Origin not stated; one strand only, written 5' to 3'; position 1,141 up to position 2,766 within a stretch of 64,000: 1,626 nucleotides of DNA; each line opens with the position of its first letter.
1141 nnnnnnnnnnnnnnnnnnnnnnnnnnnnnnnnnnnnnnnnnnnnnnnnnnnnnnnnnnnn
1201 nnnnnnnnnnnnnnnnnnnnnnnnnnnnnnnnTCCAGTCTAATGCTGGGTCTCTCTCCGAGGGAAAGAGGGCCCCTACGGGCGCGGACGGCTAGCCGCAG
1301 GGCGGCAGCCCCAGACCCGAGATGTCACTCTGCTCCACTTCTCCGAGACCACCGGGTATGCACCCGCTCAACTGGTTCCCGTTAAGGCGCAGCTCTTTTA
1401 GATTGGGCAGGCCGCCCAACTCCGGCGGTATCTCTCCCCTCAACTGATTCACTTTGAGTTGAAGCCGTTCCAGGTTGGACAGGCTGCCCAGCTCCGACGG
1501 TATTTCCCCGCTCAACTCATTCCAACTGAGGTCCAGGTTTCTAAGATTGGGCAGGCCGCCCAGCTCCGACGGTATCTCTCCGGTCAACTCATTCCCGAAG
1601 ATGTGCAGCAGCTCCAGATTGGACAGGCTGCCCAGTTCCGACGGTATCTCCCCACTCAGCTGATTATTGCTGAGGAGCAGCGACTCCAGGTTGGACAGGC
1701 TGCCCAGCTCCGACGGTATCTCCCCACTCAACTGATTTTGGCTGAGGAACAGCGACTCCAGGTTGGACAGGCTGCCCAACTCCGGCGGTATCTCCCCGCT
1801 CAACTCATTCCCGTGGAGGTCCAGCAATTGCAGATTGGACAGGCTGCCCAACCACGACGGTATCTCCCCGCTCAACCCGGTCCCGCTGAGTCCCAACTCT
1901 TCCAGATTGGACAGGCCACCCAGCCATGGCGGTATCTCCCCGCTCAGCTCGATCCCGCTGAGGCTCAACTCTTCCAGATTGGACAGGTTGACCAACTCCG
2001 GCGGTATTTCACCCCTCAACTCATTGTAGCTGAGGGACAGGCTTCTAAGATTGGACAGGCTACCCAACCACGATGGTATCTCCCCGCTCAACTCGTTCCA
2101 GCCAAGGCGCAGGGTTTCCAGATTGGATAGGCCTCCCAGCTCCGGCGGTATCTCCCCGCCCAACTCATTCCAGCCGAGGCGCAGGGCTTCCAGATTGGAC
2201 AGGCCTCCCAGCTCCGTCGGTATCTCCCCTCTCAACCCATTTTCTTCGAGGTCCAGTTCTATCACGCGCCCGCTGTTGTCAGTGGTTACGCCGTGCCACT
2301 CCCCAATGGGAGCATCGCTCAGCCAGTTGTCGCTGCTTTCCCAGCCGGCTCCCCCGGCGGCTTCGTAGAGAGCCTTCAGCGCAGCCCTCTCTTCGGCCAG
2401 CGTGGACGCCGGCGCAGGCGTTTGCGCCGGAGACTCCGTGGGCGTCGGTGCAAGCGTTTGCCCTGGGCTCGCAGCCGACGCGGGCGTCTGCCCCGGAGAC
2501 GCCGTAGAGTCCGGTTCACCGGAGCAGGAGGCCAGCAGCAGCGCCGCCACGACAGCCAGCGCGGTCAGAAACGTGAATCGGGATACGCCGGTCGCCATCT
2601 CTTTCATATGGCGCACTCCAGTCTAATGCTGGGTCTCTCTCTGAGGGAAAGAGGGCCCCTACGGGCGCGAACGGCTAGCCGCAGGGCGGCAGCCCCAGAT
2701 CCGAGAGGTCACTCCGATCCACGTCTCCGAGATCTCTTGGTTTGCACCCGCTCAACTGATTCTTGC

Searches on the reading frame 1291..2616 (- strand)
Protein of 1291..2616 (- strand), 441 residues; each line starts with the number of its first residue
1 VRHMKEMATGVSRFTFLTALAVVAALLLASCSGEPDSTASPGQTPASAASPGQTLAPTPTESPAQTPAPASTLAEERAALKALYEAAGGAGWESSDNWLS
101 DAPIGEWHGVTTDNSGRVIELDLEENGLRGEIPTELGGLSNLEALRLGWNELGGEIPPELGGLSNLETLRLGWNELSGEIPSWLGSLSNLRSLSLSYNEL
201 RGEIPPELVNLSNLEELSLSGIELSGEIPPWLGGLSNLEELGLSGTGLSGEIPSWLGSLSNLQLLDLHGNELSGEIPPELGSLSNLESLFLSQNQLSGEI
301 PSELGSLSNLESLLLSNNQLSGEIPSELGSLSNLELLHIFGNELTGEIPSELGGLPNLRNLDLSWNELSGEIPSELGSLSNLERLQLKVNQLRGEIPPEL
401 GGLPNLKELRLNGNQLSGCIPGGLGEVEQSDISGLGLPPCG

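Call 3: search_protein_families(library=pfam, proteins=[window:1291-2616:-], max_evalue=0.01)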
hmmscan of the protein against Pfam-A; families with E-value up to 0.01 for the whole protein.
window:1291-2616:- (441 aa): 9 families
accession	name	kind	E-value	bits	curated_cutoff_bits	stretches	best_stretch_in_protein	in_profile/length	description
PF00560.39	LRR_1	-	1.1e-48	153.1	20.6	5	357-379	1-23/23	Leucine Rich Repeat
PF12799.13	LRR_4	-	1.1e-33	114.9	27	9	381-416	2-36/44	Leucine Rich repeats (2 copies)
PF13855.12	LRR_8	-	1.5e-29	102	27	8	164-221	1-58/61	Leucine rich repeat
PF23598.1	LRR_14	-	3.4e-28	98.9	40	3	232-341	43-148/353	Leucine-rich repeat region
PF25019.1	LRR_R13L1-DRL21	-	4.5e-15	56.1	27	3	141-221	38-126/127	R13L1/DRL21 LRRs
PF24758.1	LRR_At5g56370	-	1.2e-11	45.1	27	0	162-225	12-74/227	FBD-associated F-box protein At5g56370, LRR repeats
PF13516.12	LRR_6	-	1.7e-08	34.3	23.4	0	356-371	3-18/24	Leucine Rich repeat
PF23211.1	LRR_LRWD1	-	3.1e-07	30.7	28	1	335-416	19-98/190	Leucine-rich repeat and WD repeat-containing protein 1, LRR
PF24141.1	LRR_ComC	-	2.1e-05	24.8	27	0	249-325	205-273/288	EGF-like domain-containing protein ComC LRR domain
